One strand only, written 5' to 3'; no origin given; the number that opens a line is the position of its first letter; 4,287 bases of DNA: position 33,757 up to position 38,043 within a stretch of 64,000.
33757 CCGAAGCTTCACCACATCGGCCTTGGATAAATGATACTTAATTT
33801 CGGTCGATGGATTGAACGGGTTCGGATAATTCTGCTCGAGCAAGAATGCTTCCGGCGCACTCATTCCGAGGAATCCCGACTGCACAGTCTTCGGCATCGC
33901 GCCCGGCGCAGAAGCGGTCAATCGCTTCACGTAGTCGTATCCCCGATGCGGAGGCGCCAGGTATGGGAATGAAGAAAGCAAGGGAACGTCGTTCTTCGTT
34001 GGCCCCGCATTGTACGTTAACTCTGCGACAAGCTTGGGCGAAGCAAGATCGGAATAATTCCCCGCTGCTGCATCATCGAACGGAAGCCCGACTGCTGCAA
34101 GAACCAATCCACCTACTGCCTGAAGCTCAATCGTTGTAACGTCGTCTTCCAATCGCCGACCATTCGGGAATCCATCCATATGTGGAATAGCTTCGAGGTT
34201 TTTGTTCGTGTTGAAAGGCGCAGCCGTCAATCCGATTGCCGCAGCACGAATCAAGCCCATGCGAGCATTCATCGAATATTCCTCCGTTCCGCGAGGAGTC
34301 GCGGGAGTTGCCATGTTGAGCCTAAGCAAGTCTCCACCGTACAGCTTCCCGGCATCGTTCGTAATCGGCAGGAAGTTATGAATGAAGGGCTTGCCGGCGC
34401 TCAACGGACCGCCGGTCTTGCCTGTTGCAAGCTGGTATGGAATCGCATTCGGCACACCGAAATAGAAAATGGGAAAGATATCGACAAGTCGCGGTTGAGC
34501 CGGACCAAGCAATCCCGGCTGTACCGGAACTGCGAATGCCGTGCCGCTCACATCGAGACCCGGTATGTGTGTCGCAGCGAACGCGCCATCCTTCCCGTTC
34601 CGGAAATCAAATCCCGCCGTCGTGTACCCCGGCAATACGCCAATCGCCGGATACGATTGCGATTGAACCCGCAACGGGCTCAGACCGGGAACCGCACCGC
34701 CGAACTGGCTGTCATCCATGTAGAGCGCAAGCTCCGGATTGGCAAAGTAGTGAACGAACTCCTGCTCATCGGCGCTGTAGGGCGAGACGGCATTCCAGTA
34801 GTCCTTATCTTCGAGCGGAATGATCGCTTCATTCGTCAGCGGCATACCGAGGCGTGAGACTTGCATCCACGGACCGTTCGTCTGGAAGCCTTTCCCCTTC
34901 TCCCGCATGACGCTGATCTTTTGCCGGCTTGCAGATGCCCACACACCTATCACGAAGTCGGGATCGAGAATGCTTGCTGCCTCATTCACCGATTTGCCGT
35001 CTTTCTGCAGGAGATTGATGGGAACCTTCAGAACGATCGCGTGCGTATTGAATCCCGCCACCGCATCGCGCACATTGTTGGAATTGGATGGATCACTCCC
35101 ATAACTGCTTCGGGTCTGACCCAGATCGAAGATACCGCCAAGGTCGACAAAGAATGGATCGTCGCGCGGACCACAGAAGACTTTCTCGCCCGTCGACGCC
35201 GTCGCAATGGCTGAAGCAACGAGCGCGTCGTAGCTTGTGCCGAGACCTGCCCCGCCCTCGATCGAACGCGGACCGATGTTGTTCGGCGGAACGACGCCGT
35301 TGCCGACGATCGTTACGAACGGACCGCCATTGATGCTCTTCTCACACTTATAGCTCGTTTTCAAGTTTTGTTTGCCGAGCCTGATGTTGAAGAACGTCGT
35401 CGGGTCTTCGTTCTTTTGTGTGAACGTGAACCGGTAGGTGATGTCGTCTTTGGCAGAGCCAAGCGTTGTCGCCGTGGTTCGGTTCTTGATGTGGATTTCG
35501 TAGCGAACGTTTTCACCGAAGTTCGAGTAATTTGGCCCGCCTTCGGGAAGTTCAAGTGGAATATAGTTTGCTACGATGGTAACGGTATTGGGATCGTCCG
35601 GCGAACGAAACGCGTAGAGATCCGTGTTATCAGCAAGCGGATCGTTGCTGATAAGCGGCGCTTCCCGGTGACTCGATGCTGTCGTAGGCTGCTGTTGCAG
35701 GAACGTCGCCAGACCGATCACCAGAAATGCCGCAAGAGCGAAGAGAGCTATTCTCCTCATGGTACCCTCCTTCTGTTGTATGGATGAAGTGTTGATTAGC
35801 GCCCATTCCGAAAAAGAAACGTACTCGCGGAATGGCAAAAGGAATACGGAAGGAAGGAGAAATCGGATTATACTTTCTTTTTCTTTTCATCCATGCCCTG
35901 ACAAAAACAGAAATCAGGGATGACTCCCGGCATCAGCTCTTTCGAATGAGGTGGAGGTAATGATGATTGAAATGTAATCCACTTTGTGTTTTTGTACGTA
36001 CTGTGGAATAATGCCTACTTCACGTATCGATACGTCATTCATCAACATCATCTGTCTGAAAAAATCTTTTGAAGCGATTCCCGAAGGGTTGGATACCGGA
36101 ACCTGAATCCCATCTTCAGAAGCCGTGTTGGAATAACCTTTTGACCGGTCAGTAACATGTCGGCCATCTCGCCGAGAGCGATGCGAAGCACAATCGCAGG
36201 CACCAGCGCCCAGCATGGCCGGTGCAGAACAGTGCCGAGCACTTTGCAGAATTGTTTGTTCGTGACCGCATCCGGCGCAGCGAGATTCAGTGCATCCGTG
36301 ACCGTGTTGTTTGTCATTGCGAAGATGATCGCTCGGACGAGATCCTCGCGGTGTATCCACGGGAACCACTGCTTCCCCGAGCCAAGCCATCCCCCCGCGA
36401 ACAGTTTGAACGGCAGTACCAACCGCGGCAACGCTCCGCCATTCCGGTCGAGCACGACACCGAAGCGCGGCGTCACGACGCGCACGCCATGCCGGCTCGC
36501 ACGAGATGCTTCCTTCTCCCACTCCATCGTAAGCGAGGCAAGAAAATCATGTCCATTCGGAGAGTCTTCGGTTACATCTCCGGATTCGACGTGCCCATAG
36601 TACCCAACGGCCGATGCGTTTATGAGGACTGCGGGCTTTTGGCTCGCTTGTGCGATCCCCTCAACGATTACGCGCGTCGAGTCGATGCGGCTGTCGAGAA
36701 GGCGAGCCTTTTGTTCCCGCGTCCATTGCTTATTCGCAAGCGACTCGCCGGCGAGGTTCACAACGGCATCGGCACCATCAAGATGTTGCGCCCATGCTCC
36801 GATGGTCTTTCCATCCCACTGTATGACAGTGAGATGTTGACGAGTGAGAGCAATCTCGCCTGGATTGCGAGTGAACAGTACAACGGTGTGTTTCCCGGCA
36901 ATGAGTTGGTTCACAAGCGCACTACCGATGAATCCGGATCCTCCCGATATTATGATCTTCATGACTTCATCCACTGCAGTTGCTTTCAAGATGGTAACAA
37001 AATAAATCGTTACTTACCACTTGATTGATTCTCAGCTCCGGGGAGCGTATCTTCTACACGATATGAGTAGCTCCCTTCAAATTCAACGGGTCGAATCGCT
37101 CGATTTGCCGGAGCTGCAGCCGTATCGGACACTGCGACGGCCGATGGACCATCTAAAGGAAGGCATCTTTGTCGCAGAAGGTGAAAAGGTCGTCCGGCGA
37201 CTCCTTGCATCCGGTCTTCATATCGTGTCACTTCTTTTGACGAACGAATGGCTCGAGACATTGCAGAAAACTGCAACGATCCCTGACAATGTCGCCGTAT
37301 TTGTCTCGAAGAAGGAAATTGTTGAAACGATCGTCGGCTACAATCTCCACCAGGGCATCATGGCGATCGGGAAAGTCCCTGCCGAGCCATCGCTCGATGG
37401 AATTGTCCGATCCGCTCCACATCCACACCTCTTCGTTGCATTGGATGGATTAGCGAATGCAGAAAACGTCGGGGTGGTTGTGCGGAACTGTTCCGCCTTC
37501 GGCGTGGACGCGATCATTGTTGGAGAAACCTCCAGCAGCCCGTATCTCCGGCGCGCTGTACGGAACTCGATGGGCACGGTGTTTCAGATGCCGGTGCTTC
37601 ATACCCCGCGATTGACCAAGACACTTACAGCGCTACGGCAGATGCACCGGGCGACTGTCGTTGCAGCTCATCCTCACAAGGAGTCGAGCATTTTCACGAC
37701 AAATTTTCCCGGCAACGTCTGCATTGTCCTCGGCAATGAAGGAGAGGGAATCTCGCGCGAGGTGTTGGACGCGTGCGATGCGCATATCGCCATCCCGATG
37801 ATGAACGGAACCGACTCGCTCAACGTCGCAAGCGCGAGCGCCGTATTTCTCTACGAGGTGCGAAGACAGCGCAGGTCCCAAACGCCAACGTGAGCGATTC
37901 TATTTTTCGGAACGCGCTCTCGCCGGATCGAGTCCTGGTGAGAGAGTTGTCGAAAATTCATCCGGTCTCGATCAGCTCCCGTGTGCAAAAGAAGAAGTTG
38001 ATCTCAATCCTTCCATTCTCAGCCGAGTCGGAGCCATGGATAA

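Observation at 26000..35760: Tandem DUF4331 T9SS cargo paralogs (mature N-terminus SSHREAP) clustered with TPR protein, double-NicO metal transporter and sigma-E/ChrR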

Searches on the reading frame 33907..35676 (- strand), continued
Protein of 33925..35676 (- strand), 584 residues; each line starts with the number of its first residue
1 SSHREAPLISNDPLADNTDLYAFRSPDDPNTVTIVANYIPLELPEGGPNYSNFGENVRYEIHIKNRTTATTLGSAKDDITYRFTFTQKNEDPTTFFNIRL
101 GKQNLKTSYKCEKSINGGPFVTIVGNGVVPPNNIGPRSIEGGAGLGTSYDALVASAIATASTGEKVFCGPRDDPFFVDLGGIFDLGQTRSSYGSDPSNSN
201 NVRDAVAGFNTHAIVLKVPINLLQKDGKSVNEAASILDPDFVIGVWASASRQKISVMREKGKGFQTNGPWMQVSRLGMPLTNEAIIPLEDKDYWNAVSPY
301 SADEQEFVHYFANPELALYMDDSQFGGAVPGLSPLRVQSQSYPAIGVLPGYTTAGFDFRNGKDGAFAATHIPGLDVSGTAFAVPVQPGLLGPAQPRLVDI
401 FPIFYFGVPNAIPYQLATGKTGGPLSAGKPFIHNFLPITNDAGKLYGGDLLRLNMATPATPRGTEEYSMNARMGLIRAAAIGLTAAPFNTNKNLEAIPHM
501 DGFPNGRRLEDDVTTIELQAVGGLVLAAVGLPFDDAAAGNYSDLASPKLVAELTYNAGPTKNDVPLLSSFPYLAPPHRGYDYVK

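Call 89: find_related_loci(query=A3, collection=metagenome_contigs, flank=8000)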
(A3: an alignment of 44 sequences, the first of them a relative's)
Query A3 (479 aa) in metagenome_contigs; peptide patterns used: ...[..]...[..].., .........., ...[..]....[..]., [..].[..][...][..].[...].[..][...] (x = any residue, [..] = any of these).
600 stretches matched a pattern (row limit reached: there are more); 554 encode a relative of the query (tblastn E <= 1e-3); the best 80 are kept; 80 distinct loci.
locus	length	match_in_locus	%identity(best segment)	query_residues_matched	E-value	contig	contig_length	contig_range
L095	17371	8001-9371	75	19-478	0e+0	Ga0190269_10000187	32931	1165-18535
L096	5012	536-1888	59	17-478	2e-167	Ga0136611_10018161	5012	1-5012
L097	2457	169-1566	54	4-475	9e-160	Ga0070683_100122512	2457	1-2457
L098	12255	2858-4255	52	1-477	2e-142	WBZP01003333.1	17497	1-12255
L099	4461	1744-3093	52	26-476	1e-141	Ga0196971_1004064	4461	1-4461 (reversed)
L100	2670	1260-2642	51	8-476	2e-140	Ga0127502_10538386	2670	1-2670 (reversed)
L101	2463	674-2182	46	2-478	3e-132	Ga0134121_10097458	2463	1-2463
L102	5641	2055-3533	44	31-478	3e-109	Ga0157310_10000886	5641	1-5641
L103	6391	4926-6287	38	28-474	2e-74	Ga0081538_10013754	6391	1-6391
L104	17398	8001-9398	37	4-474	2e-73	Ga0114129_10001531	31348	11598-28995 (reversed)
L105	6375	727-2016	36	29-471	2e-72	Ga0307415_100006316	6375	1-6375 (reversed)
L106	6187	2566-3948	36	22-472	1e-71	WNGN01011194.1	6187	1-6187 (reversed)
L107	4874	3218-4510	37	28-472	2e-71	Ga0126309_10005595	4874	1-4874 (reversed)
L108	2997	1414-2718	36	26-472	7e-72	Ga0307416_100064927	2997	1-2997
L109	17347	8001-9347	37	26-474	4e-71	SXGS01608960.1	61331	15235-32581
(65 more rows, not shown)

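Call 102: search_solved_structures(query=A2, max_evalue=5)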
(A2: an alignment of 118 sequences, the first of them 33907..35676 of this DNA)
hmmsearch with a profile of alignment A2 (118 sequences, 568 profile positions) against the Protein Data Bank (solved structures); distinct sequences matched with E-value up to 5: 0.

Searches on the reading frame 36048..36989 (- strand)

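Call 85: search_protein_families(library=pfam, proteins=[window:36048-36989:-], max_evalue=0.001)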
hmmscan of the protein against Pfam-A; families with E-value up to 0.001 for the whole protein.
window:36048-36989:- (313 aa): 5 families
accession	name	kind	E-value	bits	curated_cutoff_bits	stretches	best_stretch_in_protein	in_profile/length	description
PF01370.27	Epimerase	-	1.7e-23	83.7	20.9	1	12-235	1-238/240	NAD dependent epimerase/dehydratase family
PF08338.16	DUF1731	-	7.3e-21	74.1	27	1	263-308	1-46/47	Domain of unknown function (DUF1731)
PF13460.12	NAD_binding_10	-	4.7e-12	46.6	27.2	1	16-130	1-103/184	NAD(P)H-binding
PF16363.11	GDP_Man_Dehyd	-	2.3e-09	37.6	27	1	14-144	2-146/332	GDP-mannose 4,6 dehydratase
PF05368.20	NmrA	-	0.00026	21.1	27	1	11-81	4-78/298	NmrA-like family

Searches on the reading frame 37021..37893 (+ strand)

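Call 85: search_protein_families(library=pfam, proteins=[window:37021-37893:+], max_evalue=0.001)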
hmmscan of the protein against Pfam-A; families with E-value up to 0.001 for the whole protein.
window:37021-37893:+ (290 aa): 2 families
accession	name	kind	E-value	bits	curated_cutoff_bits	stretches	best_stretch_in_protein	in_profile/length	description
PF00588.24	SpoU_methylase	-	4.4e-36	124.5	29.7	1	137-278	2-142/142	SpoU rRNA Methylase family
PF22435.1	MRM3-like_sub_bind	-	1.5e-06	29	27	1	45-115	17-84/84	MRM3-like substrate binding domain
